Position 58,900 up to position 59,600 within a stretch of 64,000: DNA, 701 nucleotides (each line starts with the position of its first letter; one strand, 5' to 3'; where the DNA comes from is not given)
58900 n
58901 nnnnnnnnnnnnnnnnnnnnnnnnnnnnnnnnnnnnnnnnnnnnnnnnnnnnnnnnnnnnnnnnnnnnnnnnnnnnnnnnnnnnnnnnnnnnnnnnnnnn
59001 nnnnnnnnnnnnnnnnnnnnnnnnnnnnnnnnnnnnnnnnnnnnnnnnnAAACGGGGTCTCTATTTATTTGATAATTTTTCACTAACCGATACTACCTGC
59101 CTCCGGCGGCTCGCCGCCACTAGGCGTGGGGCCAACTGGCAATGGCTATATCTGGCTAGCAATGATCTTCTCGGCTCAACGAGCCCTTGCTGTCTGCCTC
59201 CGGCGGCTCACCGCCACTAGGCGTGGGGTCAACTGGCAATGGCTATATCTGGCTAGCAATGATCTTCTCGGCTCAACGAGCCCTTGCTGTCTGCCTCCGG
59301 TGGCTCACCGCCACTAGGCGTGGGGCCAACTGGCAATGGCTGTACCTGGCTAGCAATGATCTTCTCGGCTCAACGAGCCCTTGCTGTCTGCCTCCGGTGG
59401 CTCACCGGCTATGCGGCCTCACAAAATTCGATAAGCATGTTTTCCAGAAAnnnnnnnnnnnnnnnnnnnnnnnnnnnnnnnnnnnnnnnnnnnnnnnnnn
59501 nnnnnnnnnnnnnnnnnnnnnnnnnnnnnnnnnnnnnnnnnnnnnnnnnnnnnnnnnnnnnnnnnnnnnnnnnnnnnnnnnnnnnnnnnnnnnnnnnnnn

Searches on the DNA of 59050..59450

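Call 63: search_rna_families(source=window, start=59050, end=59450, threshold=evalue, max_evalue=1)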
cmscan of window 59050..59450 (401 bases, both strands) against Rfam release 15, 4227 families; matches with E-value up to 1: 0.
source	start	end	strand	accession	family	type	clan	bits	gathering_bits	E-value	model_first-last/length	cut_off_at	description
